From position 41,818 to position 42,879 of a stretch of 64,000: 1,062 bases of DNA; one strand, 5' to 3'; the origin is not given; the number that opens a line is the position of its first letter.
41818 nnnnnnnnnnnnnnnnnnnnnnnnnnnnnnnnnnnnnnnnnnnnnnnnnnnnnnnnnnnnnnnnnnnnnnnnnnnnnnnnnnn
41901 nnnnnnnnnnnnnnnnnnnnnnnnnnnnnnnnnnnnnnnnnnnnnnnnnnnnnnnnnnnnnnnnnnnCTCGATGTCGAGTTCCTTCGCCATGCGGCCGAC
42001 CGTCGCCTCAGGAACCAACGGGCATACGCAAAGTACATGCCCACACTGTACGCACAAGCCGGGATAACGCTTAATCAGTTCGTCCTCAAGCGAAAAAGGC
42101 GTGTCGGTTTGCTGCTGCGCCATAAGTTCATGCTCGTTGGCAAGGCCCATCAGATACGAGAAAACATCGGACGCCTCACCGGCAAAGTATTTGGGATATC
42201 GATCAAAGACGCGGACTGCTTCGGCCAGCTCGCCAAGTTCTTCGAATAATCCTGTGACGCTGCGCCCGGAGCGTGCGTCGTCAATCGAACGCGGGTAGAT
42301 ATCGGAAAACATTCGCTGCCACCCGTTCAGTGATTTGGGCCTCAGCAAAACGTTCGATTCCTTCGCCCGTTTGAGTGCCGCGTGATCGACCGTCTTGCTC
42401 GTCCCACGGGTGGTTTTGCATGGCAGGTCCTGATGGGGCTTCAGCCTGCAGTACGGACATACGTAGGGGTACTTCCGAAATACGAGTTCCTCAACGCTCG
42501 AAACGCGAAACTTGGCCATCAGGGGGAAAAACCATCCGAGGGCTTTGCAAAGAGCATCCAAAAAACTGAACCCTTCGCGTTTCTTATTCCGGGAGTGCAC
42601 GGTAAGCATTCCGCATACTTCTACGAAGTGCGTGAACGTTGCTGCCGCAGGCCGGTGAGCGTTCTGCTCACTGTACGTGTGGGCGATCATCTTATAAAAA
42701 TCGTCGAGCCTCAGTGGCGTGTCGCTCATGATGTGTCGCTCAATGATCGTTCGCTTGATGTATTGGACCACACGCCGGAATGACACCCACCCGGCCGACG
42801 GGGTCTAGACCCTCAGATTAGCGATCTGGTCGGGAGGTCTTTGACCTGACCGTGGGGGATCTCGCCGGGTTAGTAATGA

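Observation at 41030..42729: Cargo 1: tandem MazG-like domains fused to a minimal CHAT (caspase-like) protease, split by a -1 frameshift in a purine run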

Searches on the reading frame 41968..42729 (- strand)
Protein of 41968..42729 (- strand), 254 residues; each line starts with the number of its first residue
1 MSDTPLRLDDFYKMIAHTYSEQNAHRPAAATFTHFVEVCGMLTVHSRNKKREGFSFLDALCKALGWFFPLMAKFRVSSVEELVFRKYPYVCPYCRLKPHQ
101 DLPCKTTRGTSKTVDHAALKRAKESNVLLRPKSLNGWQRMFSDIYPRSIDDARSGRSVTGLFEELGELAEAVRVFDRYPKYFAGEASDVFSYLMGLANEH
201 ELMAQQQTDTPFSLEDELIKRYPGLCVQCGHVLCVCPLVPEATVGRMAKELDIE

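Call 60: predict_structure(alignment_id=A3)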
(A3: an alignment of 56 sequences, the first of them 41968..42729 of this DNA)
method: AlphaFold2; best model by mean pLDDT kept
length: 254 residues; sequences in the alignment: 56
mean_pLDDT: 85.3   pTM: 0.86
mean pLDDT of the five models: 85.3, 85.1, 84.7, 84.0, 84.0
residues with pLDDT >= 90: 153; 70-90: 52; 50-70: 34; < 50: 15
segments of 3 or more residues with pLDDT < 50: none
pLDDT, mean of each block of 10 residues (from residue 1): 80 90 89 91 76 79 93 97 97 92 70 79 97 97 95 90 98 97 98 97 90 92 58 50 52 50
secondary structure, 60 per line:
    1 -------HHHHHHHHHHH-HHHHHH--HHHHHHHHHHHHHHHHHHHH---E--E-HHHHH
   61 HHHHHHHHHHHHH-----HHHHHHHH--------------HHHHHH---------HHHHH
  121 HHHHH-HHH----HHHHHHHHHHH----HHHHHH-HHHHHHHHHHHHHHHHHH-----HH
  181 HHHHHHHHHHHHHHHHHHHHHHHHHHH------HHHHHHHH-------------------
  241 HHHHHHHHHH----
elements in order: H8-18 H20-25 H28-47 H56-73 H79-86 H101-106 H116-125 H134-144 H149-154 H156-173 H179-207 H214-221 H241-250

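Call 62: search_protein_representatives(protein=window:41968-42729:-)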
Query: 254 residues. Proteins with E-value up to 0.001 (for the whole library): 428; up to 1e-10: 237; up to 1e-30: 103. The best 150 are listed.
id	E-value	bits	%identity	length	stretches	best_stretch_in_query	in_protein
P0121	5.8e-111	386.3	67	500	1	6-253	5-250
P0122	1.4e-109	381.8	64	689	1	7-253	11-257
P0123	2.2e-108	377.9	63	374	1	3-253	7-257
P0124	1.5e-107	375.1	69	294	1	6-253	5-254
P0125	1.3e-101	355.7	60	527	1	5-253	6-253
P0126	1.2e-100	352.6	61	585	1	6-253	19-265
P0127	1.2e-100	352.5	60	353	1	4-253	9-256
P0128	4.3e-99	347.4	63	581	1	5-254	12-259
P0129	1.4e-97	342.5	60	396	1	6-252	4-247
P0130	6.7e-96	337.0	58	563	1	7-253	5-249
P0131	1.8e-95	335.6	60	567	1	4-253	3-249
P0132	5.1e-90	317.7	60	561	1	7-254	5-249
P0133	4.8e-88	311.3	56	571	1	2-253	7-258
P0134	8.6e-84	297.3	61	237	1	7-219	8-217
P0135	1.3e-82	293.4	54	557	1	6-252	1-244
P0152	8.1e-49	182.8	40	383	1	6-250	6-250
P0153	1.2e-48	182.2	41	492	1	7-251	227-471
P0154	3.4e-48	180.7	37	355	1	8-251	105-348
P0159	2.4e-46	174.7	41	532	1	3-250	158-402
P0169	2.7e-43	164.7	38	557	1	7-249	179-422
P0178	5.5e-41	157.1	38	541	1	6-250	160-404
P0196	1.4e-36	142.7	39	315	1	8-248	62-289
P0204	2.6e-35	138.5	36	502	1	5-248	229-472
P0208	3.4e-34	134.9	36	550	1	7-248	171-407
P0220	1.3e-31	126.4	35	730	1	7-237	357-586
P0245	3.4e-25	105.4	35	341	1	7-182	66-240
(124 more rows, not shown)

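Call 63: fold_search(model_id=the predicted structure, library=pdb)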
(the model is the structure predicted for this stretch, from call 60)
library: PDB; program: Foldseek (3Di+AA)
matches with E <= 10: 233; with E <= 0.001: 0
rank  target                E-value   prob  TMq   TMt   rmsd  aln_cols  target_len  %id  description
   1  7ek1                  7.6e-01  0.04  0.09  0.07  24.2       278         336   10  Cryo-EM structure of VCCN1 in detergent (released 2022-04-06)
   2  2x0c                  9.5e-01  0.08  0.15  0.13  22.2       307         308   12  Crystal Structure of the R7R8 domains of Talin (released 2010-07-07)
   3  1ogk_B                1.2e+00  0.12  0.20  0.22  18.6       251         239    9  The crystal structure of Trypanosoma cruzi dUTPase in complex with dUDP (released 2004-01-22)
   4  7wuw_C                1.5e+00  0.18  0.20  0.16  17.8       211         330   13  Crystal structure of AziU3/U2 from Streptomyces sahachiroi (released 2022-09-07)
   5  6sqg_C                1.6e+00  0.12  0.21  0.24  13.4       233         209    8  Crystal structure of viral rhodopsin OLPVRII (released 2019-11-06)
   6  1nze                  1.6e+00  0.11  0.15  0.27  16.5       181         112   11  Crystal structure of PsbQ polypeptide of photosystem II from higher plants (released 2003-08-26)
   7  7mtr_B                1.6e+00  0.08  0.19  0.08  19.7       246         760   10  CryoEM Structure of Full-Length mGlu2 Bound to Ago-PAM ADX55164 and Glutamate (released 2021-07-07)
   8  7xgg_A                1.7e+00  0.09  0.16  0.23  19.9       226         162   10  Crystal structure of BCL-xL in complex with computationally designed inhibitor protein (released 2022-07-20)
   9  8iei_A                1.8e+00  0.06  0.18  0.17  21.6       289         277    8  Cryo-EM structure of GPR156A/B of G-protein free GPR156 (local refine) (released 2024-02-14)
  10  6su4_A                2.1e+00  0.06  0.18  0.18  18.9       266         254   11  Crystal structure of the 48C12 heliorhodopsin in the blue form at pH 4.3 (released 2019-12-11)
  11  2gta_D                2.2e+00  0.57  0.20  0.50   6.8        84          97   30  Crystal Structure of the putative pyrophosphatase YPJD from Bacillus subtilis. Northeast Structural Genomics Consortiu (released 2006-05-23)
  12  5xjj                  2.2e+00  0.06  0.17  0.11  16.1       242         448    7  Crystal structure of a MATE family protein (released 2017-09-20)
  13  8u80_C1               2.4e+00  0.05  0.16  0.13  24.9       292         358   13  KCTD5/Cullin3/Gbeta1gamma2 Complex: Local Refinment of KCTD5(BTB)/Cullin3(NTD) (released 2023-10-11)
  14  3wbn_A                2.4e+00  0.04  0.14  0.10  17.6       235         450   12  Crystal structure of MATE in complex with MaL6 (released 2013-06-12)
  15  6su4_X                2.6e+00  0.05  0.16  0.16  18.2       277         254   10  Crystal structure of the 48C12 heliorhodopsin in the blue form at pH 4.3 (released 2019-12-11)
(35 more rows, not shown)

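Call 83: search_protein_families(library=padloc, max_evalue=0.01, proteins=[P0152, P0220])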
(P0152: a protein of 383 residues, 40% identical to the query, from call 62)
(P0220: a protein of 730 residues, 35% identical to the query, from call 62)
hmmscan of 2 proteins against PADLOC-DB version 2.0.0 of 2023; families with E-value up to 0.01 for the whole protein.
P0152 (383 aa): 0 families

P0220 (730 aa): 4 families
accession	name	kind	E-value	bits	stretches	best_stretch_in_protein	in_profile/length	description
PDLC01917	CARF6--CARF_CARF_CARF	-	8.4e-07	26.5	1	17-318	16-286/308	-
PDLC01910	CARF6--CARF_CARF_CARF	-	3.7e-06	24.3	1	15-126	26-141/348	-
PDLC01911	CARF6--CARF_CARF_CARF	-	1.8e-05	22.3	1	19-318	24-304/325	-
PDLC01044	Csa3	-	0.0016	16.4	1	56-150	39-129/194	Type I-A associated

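Call 84: search_protein_families(library=phrogs, max_evalue=0.01, proteins=[P0152])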
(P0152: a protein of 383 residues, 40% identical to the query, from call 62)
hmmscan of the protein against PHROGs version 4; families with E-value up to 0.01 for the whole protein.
P0152 (383 aa): 0 families

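Call 85: search_protein_families(library=pfam, max_evalue=0.001, proteins=[P0220, P0153, P0204, P0159, P0169, P0178, P0208, P0154, P0196, P0245])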
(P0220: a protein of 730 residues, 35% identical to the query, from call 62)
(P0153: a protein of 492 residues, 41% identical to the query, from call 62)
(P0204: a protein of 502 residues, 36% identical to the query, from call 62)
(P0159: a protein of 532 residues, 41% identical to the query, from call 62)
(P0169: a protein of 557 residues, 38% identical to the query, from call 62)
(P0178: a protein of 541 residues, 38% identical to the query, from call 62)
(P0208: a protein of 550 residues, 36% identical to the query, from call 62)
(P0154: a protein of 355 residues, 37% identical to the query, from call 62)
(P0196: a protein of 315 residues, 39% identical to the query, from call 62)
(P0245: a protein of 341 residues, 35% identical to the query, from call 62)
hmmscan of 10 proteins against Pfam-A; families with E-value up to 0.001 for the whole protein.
P0220 (730 aa): 0 families

P0153 (492 aa): 1 family
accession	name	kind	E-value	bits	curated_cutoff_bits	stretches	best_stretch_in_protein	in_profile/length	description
PF00211.25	Guanylate_cyc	-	4e-08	33.5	21.9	1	13-168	10-172/183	Adenylate and Guanylate cyclase catalytic domain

P0204 (502 aa): 5 families
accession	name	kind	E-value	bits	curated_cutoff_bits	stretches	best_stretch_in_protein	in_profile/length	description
PF00383.29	dCMP_cyt_deam_1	-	3e-15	56.4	25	1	40-143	3-102/102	Cytidine and deoxycytidylate deaminase zinc-binding region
PF18785.7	Inv-AAD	-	9.3e-11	42.1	26.5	1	105-170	51-119/129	Invertebrate-AID/APOBEC-deaminase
PF14437.12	MafB19-deam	-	5.1e-08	33.4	27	1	41-153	3-111/142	MafB19-like deaminase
PF03819.22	MazG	-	2.5e-05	24.9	22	1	376-429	2-53/74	MazG nucleotide pyrophosphohydrolase domain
PF14431.12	YwqJ-deaminase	-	0.00024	21.7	25.9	1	51-109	33-90/138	YwqJ-like deaminase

P0159 (532 aa): 3 families
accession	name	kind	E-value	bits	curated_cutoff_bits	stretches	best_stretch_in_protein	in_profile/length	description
PF00383.29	dCMP_cyt_deam_1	-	2.2e-15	56.8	25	1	1-99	8-102/102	Cytidine and deoxycytidylate deaminase zinc-binding region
PF18785.7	Inv-AAD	-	1.3e-11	44.9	26.5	1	26-125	5-118/129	Invertebrate-AID/APOBEC-deaminase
PF14437.12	MafB19-deam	-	1.2e-06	28.9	27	1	19-104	22-106/142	MafB19-like deaminase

P0169 (557 aa): 3 families
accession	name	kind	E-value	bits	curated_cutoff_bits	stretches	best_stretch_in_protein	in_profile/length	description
PF00383.29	dCMP_cyt_deam_1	-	1.4e-15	57.5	25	1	8-111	2-102/102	Cytidine and deoxycytidylate deaminase zinc-binding region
PF18785.7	Inv-AAD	-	4e-10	40.1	26.5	1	61-144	38-124/129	Invertebrate-AID/APOBEC-deaminase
PF14437.12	MafB19-deam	-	5.7e-09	36.4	27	1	27-126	17-116/142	MafB19-like deaminase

P0178 (541 aa): 4 families
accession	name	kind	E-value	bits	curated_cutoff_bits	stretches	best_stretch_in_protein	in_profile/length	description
PF00383.29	dCMP_cyt_deam_1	-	2.1e-15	56.9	25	1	3-105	3-102/102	Cytidine and deoxycytidylate deaminase zinc-binding region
PF18785.7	Inv-AAD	-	3.7e-09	37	26.5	1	59-138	43-124/129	Invertebrate-AID/APOBEC-deaminase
PF14437.12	MafB19-deam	-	1.1e-07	32.3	27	1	5-117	4-113/142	MafB19-like deaminase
PF03819.22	MazG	-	0.00061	20.4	22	0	309-363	5-57/74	MazG nucleotide pyrophosphohydrolase domain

P0208 (550 aa): 4 families
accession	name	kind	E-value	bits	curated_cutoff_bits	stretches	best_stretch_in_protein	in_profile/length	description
PF00383.29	dCMP_cyt_deam_1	-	5e-16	58.9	25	1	8-114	2-102/102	Cytidine and deoxycytidylate deaminase zinc-binding region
PF18785.7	Inv-AAD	-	3.3e-12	46.8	26.5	1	36-141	1-119/129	Invertebrate-AID/APOBEC-deaminase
PF14437.12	MafB19-deam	-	1.6e-11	44.7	27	1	12-158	5-141/142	MafB19-like deaminase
PF03819.22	MazG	-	0.00058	20.5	22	0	322-386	8-71/74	MazG nucleotide pyrophosphohydrolase domain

P0154 (355 aa): 2 families
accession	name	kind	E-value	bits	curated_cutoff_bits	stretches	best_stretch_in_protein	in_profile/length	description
PF18785.7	Inv-AAD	-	5.9e-09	36.3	26.5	1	5-61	55-114/129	Invertebrate-AID/APOBEC-deaminase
PF00383.29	dCMP_cyt_deam_1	-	0.00041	20.6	25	1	2-38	72-101/102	Cytidine and deoxycytidylate deaminase zinc-binding region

P0196 (315 aa): 0 families

P0245 (341 aa): 0 families

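Call 89: find_encoding_contigs(protein=P0123, flank=3000, max_places=3)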
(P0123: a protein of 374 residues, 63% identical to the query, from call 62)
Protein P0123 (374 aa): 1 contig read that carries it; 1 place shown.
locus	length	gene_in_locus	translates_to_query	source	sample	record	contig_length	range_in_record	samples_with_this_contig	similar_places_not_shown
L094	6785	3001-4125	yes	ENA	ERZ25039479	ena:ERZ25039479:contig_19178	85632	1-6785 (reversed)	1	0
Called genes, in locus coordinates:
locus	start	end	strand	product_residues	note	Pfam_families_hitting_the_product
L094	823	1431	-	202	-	-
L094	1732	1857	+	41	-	-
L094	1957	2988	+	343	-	PF01555:N6_N4_Mtase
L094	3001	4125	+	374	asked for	-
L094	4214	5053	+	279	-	PF01048:PNP_UDP_1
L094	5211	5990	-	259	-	PF08378:NERD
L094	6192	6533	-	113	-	PF08463:EcoEI_R_C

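Call 90: find_encoding_contigs(protein=P0129, flank=3000, max_places=3)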
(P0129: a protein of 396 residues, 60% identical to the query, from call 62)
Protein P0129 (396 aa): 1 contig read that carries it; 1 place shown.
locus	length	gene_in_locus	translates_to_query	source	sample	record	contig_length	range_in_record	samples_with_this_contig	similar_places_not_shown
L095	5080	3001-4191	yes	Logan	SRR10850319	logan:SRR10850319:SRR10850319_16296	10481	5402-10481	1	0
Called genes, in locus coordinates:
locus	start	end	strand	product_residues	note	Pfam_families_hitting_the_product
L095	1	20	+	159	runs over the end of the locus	PF18930:DUF5679 (faint)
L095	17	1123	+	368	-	PF00589:Phage_integrase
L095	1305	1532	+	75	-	-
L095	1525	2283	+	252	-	-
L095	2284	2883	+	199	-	PF06414:Zeta_toxin (weak), PF13671:AAA_33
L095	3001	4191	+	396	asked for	-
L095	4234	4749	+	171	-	-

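Call 92: search_protein_families(library=pfam, max_evalue=0.001, proteins=[L095:4234-4746:+])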
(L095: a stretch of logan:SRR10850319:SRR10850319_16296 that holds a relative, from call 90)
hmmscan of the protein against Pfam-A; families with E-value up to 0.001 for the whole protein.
L095:4234-4746:+ (171 aa): 0 families

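Call 96: search_solved_structures(query=P0220, max_evalue=1)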
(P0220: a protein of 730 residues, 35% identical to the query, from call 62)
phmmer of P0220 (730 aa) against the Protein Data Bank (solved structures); distinct sequences matched with E-value up to 1: 3.
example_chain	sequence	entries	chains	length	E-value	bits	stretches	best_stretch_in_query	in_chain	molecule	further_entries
1vmg_A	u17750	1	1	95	0.18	13.2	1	365-436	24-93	Hypothetical protein SSO3215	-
7a0f_III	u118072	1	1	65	0.24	12.8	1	574-628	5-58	Hirudin variant-1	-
2pw8_I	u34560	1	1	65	0.86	10.9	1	570-628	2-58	Hirudin variant-1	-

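Call 97: find_encoding_contigs(protein=P0220, flank=8000, max_places=3)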
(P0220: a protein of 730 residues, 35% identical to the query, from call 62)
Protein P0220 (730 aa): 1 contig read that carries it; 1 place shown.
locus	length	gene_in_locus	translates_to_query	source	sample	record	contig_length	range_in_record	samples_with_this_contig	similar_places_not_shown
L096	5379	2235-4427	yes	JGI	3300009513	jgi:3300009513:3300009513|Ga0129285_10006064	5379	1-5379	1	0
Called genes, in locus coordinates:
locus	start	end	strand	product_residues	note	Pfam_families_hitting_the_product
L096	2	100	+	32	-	?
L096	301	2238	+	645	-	PF24389:ORC-CDC6-like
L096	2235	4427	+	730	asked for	-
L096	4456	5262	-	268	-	PF22769:DCD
